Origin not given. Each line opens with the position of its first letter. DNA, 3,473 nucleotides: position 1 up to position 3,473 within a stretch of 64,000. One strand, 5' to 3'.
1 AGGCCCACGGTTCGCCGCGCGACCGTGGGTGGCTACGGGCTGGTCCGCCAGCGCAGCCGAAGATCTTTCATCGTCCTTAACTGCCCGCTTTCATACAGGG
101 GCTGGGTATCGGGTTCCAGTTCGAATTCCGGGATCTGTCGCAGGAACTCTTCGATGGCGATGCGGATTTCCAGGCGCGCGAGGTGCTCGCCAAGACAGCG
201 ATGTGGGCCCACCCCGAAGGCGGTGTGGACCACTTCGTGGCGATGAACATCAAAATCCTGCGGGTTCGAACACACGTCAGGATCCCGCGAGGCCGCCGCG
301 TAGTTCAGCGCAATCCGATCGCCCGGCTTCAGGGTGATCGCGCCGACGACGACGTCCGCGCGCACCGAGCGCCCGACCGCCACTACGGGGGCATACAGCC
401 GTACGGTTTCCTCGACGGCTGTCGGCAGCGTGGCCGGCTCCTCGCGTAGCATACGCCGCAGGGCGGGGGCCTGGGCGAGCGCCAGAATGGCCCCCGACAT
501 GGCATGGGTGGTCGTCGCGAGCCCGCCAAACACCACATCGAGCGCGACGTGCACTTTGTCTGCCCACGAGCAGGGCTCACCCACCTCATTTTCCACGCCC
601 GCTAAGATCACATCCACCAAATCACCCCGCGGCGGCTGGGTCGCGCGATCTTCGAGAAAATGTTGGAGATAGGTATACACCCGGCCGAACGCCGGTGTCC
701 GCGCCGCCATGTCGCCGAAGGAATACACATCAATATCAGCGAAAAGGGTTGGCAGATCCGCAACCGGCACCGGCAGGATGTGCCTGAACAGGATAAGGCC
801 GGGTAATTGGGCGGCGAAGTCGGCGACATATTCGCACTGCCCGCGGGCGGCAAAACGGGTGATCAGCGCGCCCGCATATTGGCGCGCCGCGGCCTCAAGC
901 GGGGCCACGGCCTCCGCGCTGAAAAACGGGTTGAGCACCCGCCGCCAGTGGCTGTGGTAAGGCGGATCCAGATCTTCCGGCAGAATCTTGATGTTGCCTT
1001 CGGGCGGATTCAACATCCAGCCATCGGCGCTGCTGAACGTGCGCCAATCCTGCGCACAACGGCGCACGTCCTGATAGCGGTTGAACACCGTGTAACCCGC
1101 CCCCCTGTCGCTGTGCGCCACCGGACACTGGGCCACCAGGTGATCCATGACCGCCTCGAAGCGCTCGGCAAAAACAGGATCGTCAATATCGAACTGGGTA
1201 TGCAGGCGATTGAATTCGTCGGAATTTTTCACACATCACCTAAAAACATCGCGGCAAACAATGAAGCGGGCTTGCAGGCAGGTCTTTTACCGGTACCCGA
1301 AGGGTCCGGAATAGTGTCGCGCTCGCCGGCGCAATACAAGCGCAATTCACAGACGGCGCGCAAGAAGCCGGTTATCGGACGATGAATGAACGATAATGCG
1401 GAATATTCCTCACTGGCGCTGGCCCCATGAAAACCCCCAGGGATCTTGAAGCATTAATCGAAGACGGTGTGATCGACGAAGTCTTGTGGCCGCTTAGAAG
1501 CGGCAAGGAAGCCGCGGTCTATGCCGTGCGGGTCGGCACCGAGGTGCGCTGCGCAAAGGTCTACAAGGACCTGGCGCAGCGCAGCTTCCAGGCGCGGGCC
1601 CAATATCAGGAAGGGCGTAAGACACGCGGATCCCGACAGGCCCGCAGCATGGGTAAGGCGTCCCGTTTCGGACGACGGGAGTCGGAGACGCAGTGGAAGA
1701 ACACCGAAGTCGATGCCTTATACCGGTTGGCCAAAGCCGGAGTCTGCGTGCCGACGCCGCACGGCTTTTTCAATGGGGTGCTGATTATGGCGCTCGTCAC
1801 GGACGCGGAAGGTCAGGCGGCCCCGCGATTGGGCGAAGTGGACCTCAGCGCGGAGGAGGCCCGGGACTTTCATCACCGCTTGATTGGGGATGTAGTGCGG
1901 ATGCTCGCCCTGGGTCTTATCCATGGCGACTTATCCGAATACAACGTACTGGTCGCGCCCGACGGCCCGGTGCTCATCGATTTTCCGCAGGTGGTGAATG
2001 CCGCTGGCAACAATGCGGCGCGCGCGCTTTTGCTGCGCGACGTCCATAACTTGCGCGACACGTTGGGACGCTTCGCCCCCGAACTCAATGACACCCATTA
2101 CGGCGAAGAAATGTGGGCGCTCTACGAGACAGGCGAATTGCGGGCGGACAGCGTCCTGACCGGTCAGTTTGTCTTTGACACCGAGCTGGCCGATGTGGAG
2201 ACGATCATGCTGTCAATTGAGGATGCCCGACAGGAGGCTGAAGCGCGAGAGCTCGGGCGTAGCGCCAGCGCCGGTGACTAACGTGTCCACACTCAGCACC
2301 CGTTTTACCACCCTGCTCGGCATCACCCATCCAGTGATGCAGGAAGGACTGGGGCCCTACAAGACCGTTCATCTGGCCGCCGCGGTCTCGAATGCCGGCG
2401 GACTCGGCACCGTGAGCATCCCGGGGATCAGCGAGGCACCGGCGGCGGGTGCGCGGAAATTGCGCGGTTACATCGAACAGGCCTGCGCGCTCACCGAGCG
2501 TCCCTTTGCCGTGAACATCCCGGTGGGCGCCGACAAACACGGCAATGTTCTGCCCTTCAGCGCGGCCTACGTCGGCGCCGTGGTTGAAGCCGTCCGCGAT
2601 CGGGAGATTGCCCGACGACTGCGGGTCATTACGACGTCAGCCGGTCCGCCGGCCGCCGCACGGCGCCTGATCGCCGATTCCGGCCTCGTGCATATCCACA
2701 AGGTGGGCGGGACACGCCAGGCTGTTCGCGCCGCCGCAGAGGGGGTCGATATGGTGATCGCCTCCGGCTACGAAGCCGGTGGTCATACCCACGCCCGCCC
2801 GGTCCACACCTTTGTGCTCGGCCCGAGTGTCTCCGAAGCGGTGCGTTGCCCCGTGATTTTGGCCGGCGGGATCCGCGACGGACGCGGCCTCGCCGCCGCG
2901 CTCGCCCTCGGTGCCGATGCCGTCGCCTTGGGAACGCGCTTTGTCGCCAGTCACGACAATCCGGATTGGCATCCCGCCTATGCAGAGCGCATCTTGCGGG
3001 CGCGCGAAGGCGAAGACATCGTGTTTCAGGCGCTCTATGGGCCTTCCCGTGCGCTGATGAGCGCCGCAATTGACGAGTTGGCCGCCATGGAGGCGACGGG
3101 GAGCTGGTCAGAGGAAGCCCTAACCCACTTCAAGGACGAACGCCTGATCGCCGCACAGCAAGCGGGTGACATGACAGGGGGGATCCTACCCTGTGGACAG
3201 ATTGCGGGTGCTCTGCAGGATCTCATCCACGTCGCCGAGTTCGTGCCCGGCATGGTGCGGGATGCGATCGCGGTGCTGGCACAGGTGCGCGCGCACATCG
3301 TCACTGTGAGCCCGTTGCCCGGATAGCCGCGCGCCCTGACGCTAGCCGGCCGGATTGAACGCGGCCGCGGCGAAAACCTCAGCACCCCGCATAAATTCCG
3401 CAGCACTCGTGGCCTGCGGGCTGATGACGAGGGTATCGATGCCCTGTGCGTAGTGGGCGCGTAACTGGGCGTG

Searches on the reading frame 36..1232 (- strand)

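Call 12: search_protein_families(library=pfam, proteins=[window:36-1232:-], max_evalue=0.001)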
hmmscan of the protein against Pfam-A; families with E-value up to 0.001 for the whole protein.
window:36-1232:- (399 aa): 1 family
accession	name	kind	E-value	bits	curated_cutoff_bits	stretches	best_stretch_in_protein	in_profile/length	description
PF00067.27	p450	-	1.1e-26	94.1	22.8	1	188-378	219-442/462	Cytochrome P450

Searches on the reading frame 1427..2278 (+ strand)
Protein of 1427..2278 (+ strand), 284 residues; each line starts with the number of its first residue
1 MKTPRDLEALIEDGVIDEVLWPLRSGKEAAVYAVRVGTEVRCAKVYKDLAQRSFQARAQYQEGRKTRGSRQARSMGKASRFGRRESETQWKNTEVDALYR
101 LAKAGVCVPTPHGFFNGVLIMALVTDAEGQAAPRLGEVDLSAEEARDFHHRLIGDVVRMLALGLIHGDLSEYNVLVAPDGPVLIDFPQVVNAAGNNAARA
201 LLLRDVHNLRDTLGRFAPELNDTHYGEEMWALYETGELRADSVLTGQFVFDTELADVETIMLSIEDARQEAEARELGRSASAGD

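Call 12: search_protein_families(library=pfam, proteins=[window:1427-2278:+], max_evalue=0.001)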
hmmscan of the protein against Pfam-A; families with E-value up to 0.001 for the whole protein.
window:1427-2278:+ (284 aa): 3 families
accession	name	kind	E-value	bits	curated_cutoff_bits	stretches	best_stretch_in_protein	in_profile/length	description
PF01163.29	RIO1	-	1.1e-35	123.4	22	1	55-219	20-180/187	RIO domain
PF19974.5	TCAD9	-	6.5e-05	22.7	40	1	151-188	286-323/429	Ternary complex associated domain 9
PF01636.29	APH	-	8.2e-05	22.9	23.2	0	133-186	141-194/239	Phosphotransferase enzyme family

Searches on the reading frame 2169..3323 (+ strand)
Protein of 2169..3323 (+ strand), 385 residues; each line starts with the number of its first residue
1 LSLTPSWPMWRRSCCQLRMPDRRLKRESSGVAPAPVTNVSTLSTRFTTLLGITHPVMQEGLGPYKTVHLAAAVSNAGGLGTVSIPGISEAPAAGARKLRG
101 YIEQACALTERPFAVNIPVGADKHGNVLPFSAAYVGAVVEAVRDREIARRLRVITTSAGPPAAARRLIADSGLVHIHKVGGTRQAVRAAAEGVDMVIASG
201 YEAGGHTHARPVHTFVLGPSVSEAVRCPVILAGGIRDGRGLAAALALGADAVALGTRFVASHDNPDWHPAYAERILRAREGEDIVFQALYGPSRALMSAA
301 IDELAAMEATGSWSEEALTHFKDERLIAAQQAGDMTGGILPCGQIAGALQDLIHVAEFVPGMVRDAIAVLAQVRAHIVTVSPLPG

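Call 12: search_protein_families(library=pfam, proteins=[window:2169-3323:+], max_evalue=0.001)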
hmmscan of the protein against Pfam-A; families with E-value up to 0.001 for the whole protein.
window:2169-3323:+ (385 aa): 4 families
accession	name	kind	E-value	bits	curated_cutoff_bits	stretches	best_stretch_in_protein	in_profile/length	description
PF03060.21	NMO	-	3.1e-45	155.4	28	1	45-363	3-329/331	Nitronate monooxygenase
PF01070.24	FMN_dh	-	9.1e-08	32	24.9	1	183-259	230-306/350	FMN-dependent dehydrogenase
PF00478.31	IMPDH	-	0.00015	21.4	25.6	0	222-272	203-253/345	IMP dehydrogenase / GMP reductase domain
PF00977.27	His_biosynth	-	0.00079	19.4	23.6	0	220-261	67-108/228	Histidine biosynthesis protein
